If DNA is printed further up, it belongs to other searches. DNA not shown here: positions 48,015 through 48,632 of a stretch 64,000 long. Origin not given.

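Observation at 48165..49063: Carrier-protein + SGNH pair (DltC/DltD-like logic) with an ATP-grasp ligase elsewhere in the island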

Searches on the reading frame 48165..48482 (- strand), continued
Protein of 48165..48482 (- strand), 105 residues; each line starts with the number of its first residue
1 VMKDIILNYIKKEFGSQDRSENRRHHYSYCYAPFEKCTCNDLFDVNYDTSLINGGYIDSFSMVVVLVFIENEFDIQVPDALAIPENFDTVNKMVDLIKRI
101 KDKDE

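Call 31: find_related_loci(query=A1, collection=metagenome_contigs, flank=8000)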
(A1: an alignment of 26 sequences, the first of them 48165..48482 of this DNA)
Query A1 (105 aa) in metagenome_contigs; peptide patterns used: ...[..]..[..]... (x = any residue, [..] = any of these).
271 stretches matched a pattern; 260 encode a relative of the query (tblastn E <= 1e-3); the best 80 are kept; 80 distinct loci.
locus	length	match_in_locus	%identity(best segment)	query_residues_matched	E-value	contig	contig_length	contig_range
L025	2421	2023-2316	64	1-101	1e-41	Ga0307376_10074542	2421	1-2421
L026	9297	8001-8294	63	1-101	1e-41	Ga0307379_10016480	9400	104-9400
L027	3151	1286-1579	64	1-101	2e-41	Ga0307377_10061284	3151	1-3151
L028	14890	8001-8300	65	2-101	6e-41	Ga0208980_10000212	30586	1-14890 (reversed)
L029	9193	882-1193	60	2-105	2e-40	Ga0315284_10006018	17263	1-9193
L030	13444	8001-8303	59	2-102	5e-39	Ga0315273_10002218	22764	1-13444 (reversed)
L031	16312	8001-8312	58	2-105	3e-39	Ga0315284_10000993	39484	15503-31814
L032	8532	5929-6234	57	2-103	3e-38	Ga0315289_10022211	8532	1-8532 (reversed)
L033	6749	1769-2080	57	2-105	1e-37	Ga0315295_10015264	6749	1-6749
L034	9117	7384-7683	62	2-101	1e-37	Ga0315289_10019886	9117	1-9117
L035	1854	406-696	64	2-99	2e-37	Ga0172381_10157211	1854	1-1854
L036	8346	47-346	56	2-101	5e-37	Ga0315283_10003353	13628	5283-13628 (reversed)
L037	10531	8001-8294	60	2-100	1e-35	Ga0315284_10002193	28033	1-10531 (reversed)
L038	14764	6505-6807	56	2-102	3e-35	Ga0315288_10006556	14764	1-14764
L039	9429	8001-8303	56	2-102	3e-35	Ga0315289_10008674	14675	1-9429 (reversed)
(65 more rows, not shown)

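Call 32: find_related_loci(query=A1, collection=genome_contigs, flank=8000)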
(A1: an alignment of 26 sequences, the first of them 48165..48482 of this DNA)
Query A1 (105 aa) in genome_contigs; peptide patterns used: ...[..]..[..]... (x = any residue, [..] = any of these).
135 stretches matched a pattern; 124 encode a relative of the query (tblastn E <= 1e-3); the best 80 are kept; 80 distinct loci.
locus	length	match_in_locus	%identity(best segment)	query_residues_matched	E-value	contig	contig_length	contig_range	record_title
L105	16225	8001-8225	45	2-99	3e-21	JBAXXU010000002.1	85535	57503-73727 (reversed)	MAG: Bacteroidota bacterium isolate ELA747 MAG747_2, whole genome shotgun sequence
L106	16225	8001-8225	46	2-99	3e-21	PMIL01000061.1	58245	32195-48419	MAG: Bacteroidales bacterium isolate fen_956 73.20120600_E3D.46_contig_11213, whole genome shotgun sequence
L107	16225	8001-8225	42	2-99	2e-20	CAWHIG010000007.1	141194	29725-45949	MAG: uncultured Bacteroidales bacterium isolate MFD01872.bin.3.201 genome assembly, contig: contig_168669, whole genome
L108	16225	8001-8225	42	2-99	1e-19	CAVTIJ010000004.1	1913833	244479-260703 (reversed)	MAG: uncultured Bacteroidales bacterium isolate MFD05705.bin.1.156 genome assembly, contig: contig_7446, whole genome sh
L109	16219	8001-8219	45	2-97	1e-19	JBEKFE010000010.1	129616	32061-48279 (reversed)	MAG: Bacteroidales bacterium isolate SPRUCE 222 SPRUCE_222_10, whole genome shotgun sequence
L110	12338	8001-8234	42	2-102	3e-19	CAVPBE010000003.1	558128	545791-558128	MAG: uncultured Bacteroidales bacterium isolate MFD00032.bin.1.235 genome assembly, contig: contig_35342, whole genome s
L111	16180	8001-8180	57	44-103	2e-19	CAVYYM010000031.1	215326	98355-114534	MAG: uncultured Bacteroidetes bacterium isolate MFD02979.bin.2.181 genome assembly, contig: contig_49691, whole genome s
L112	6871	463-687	42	2-99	4e-19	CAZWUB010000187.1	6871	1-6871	MAG TPA_asm: uncultured Rikenellaceae bacterium isolate SRP192927_co6_466 genome assembly, contig: NODE_30037_length_687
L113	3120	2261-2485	39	2-99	3e-19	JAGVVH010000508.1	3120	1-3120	MAG: Bacteroidetes bacterium isolate WAS_Bin_9 WAS_Bin_9_scaffold_42132, whole genome shotgun sequence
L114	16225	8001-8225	41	2-99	5e-19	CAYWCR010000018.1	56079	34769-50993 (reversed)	MAG TPA_asm: uncultured Bacteroidales bacterium isolate binchicken_co259_28 genome assembly, contig: NODE_152_length_560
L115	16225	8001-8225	42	2-99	7e-19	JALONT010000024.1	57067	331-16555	MAG: Bacteroidales bacterium isolate Prado084 scaffold_243, whole genome shotgun sequence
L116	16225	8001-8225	40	2-99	9e-19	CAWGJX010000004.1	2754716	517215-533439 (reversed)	MAG: uncultured Bacteroidales bacterium isolate MFD05705.bin.1.174 genome assembly, contig: contig_7445, whole genome sh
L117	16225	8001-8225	43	2-99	7e-19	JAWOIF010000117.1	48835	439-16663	MAG: Bacteroidales bacterium isolate CWP5-2.bin.122 k191_3795412, whole genome shotgun sequence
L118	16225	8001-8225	39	2-99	9e-19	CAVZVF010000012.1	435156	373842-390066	MAG: uncultured Bacteroidales bacterium isolate MFD02416.bin.2.232 genome assembly, contig: contig_29358, whole genome s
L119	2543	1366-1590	41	2-99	1e-18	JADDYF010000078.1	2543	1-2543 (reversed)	MAG: Bacteroidales bacterium isolate Aug_T1_C1_D5_161 Aug_T1_C1_D5_k121_5270915, whole genome shotgun sequence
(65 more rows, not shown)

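Call 40: predict_structure(alignment_id=A1)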
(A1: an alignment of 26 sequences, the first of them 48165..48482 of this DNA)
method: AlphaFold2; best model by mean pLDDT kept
length: 105 residues; sequences in the alignment: 26
mean_pLDDT: 81.1   pTM: 0.74
mean pLDDT of the five models: 81.1, 80.8, 80.7, 80.3, 76.1
residues with pLDDT >= 90: 55; 70-90: 22; 50-70: 20; < 50: 8
segments of 3 or more residues with pLDDT < 50: none
pLDDT, mean of each block of 10 residues (from residue 1): 94 68 50 53 84 83 93 96 95 97 77
secondary structure, 60 per line:
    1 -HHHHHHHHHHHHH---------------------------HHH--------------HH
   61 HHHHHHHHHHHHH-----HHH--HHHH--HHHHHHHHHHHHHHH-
elements in order: H2-14 H59-73 H84-87 H90-104

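Call 56: search_protein_families(library=ncbifam, max_evalue=0.001, proteins=[L105:6223-7956:+, L105:8263-9507:+, L106:8324-9484:+, L106:9816-10742:+])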
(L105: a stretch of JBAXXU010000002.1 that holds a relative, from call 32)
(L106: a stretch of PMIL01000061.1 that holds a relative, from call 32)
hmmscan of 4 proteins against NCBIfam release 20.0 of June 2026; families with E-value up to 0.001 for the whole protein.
L105:6223-7956:+ (578 aa): 104 families (the best 25 are shown)
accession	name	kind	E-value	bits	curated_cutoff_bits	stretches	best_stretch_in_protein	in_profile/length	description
NF003313.0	PRK04319.1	equivalog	1.1e-227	756.9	729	1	9-576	10-573/574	acetate--CoA ligase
TIGR02188.1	Ac_CoA_lig_AcsA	equivalog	3.8e-153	511.1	724.95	1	35-577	49-619/629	acetate--CoA ligase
NF001208.0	PRK00174.1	subfamily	2e-149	498.9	657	1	37-577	72-634/649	acetate--CoA ligase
NF047394.1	AcylCoAsynMbcS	equivalog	1.5e-104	350.5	850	1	57-565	24-521/525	acyl-CoA synthetase MbcS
NF007815.0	PRK10524.1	equivalog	1.2e-93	314.8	955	1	40-577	50-616/629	propionate--CoA ligase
NF004837.0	PRK06187.1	subfamily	1.7e-88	297.2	476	1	72-568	31-526/531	long-chain-fatty-acid--CoA ligase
TIGR02316.1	propion_prpE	equivalog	1.3e-82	278.5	827.4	1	41-577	50-615/628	propionate--CoA ligase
TIGR02262.1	benz_CoA_lig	subfamily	5.9e-80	269.4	375.25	1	50-560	11-505/508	benzoate-CoA ligase family protein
NF006181.0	PRK08314.1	subfamily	1.1e-70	238.5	705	1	59-568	39-558/563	long-chain-fatty-acid--CoA ligase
NF006182.0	PRK08316.1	subfamily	2.6e-68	230.8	663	1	58-562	25-515/523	fatty acyl-CoA synthetase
NF005947.1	PRK08008.1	equivalog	8.3e-62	209.4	651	1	57-560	20-517/518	crotonobetaine/carnitine-CoA ligase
NF004758.0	PRK06087.1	equivalog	7.2e-59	199.6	736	1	73-561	49-532/548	medium-chain fatty-acid--CoA ligase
NF004808.0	PRK06155.1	equivalog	1.4e-58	198.5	722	1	72-571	44-529/542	ATP-dependent acyl-CoA ligase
NF004822.0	PRK06178.1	equivalog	8.5e-58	196.3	782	1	73-562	61-565/571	acyl-CoA synthetase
NF053567.1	HBDA_AROS1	equivalog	5.2e-56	190.1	1000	1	70-557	35-512/523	3-hydroxybenzoate--CoA ligase HbdA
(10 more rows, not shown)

L105:8263-9507:+ (415 aa): 18 families
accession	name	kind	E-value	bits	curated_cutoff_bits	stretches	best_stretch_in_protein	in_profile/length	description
NF005394.0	PRK06939.1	equivalog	1.1e-172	574.2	460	1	6-401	4-396/397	glycine C-acetyltransferase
TIGR01822.1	2am3keto_CoA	equivalog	4.5e-172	572.4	493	1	8-402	2-393/393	glycine C-acetyltransferase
TIGR01825.1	gly_Cac_T_rel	subfamily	2.5e-121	404.9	535.4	1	13-402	3-385/385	BioF/Kbl family PLP-dependent acyltransferase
TIGR00858.1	bioF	equivalog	6.2e-108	360.8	426.45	1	46-390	18-362/365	8-amino-7-oxononanoate synthase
NF047600.1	SerpalmtaseCFB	equivalog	2.8e-97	325.9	640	1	14-399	14-392/395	serine palmitoyltransferase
NF047599.1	SerpalmtaseBetaP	equivalog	1.8e-83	280.4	500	1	48-399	42-393/394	serine palmitoyltransferase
TIGR01821.1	5aminolev_synth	equivalog_domain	1.9e-75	254.3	338.55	1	10-398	6-396/402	5-aminolevulinate synthase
NF047603.1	SerpalmtaseAlphaP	equivalog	5.2e-70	236.1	670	1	49-402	45-399/399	serine palmitoyltransferase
NF005526.0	PRK07179.1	equivalog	6.7e-57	192.9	428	1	50-390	55-390/407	alpha-hydroxyketone-type quorum-sensing autoinducer synthase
NF005697.0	PRK07505.1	subfamily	1.2e-46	159.2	342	1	45-390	44-393/405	hypothetical protein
NF004608.1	PRK05937.1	equivalog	1.9e-35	122.4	399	1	51-318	4-279/366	8-amino-7-oxononanoate synthase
NF000586.1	PRK00011.1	subfamily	1.6e-10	40.3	335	1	117-323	86-295/404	serine hydroxymethyltransferase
TIGR03576.1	pyridox_MJ0158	hypoth_equivalog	4.4e-07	29.4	304.45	1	98-327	58-286/346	TIGR03576 family pyridoxal phosphate-dependent enzyme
NF004609.0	PRK05939.1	equivalog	1e-05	24.7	555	1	98-254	65-218/412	cystathionine gamma-synthase family protein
TIGR01328.1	met_gam_lyase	equivalog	0.00013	21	549.7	1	98-304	63-263/391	methionine gamma-lyase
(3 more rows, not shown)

L106:8324-9484:+ (387 aa): 1 family
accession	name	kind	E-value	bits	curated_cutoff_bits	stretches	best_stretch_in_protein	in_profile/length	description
TIGR04091.1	LTA_dltB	equivalog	5.7e-51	173.9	375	1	7-373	10-355/380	D-alanyl-lipoteichoic acid biosynthesis protein DltB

L106:9816-10742:+ (309 aa): 1 family
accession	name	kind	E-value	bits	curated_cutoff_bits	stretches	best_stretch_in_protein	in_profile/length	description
TIGR04092.1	LTA_DltD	equivalog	8.2e-05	22.1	150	0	222-300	294-378/383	D-alanyl-lipoteichoic acid biosynthesis protein DltD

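Call 74: find_encoding_contigs(protein=P0002, flank=3000, max_places=2)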
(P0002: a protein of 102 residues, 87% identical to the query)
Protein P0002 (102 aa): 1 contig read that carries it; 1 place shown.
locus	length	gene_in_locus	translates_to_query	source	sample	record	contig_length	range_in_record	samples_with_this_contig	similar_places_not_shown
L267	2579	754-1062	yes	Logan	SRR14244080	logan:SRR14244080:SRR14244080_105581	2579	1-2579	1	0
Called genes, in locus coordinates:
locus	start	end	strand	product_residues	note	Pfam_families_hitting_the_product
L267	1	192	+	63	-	?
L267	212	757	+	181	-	-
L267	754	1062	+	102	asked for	-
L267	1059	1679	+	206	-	PF01755:Glyco_transf_25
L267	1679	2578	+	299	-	PF01471:PG_binding_1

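Call 80: fold_search(model_id=the predicted structure, library=pdb)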
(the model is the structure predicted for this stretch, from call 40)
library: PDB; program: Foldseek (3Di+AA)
matches with E <= 10: 265; with E <= 0.001: 0
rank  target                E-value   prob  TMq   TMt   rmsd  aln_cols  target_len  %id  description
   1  7thn_E                1.7e-03  1.00  0.65  0.85   1.9       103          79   20  Crystal structure of PigI trapped with PigG using a proline adenosine vinylsulfonamide inhibitor (released 2022-11-30)
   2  7thq_C                6.1e-03  1.00  0.66  0.88   2.1        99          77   19  Crystal structure of PltF trapped with PigG using a proline adenosine vinylsulfonamide inhibitor (released 2022-11-30)
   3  7zm7_Q                1.1e-02  1.00  0.54  0.64   3.8        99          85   23  CryoEM structure of mitochondrial complex I from Chaetomium thermophilum (inhibited by DDM) (released 2022-11-30)
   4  8i32_B                1.3e-02  1.00  0.58  0.75   2.8       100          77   21  D-alanyl carrier protein mutant-S36A (released 2024-03-13)
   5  7e42_MODEL_1_A        1.4e-02  1.00  0.58  0.77   2.5        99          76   15  Solution strucutre of holo acyl carrier protein from Acinetobacter baumannii (released 2022-02-16)
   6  5gxv                  1.4e-02  1.00  0.65  0.16   3.9       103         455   18  Crystal structure of PigG (released 2017-07-19)
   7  6sm4_B                1.6e-02  1.00  0.48  0.63   2.5        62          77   22  AntF (apo): type II PKS acyl-carrier protein (released 2020-05-27)
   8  6sm4_A                1.6e-02  1.00  0.49  0.64   2.5        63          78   22  AntF (apo): type II PKS acyl-carrier protein (released 2020-05-27)
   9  7bvc_P                2.1e-02  1.00  0.57  0.65   2.7       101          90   18  Cryo-EM structure of Mycobacterium smegmatis arabinosyltransferase EmbA-EmbB-AcpM2 in complex with ethambutol (released 2020-04-29)
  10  6sm6_B                2.4e-02  1.00  0.47  0.62   2.4        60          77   22  AntF (holo): type II PKS acyl-carrier protein (released 2020-05-27)
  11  8i32_A                2.5e-02  1.00  0.57  0.73   2.9        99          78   21  D-alanyl carrier protein mutant-S36A (released 2024-03-13)
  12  4h2x_C                2.8e-02  1.00  0.58  0.76   3.4        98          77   19  Crystal structure of engineered Bradyrhizobium japonicum glycine:[carrier protein] ligase complexed with carrier prote (released 2013-03-06)
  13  8esw_AB               2.8e-02  0.99  0.50  0.61   4.4       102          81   22  Structure of mitochondrial complex I from Drosophila melanogaster, Flexible-class 1 (released 2023-03-29)
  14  6sm6_A                3.0e-02  1.00  0.48  0.62   2.5        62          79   21  AntF (holo): type II PKS acyl-carrier protein (released 2020-05-27)
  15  4bph                  3.0e-02  1.00  0.58  0.69   3.0       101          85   25  High resolution crystal structure of Bacillus subtilis DltC (released 2014-06-11)
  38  7bwr_C                5.9e-02  1.00  0.55  0.71   2.6        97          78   18  Mycobacterium smegmatis arabinosyltransferase complex EmbB2-AcpM2 in substrate DPA bound asymmetric "active state" (released 2020-05-27)
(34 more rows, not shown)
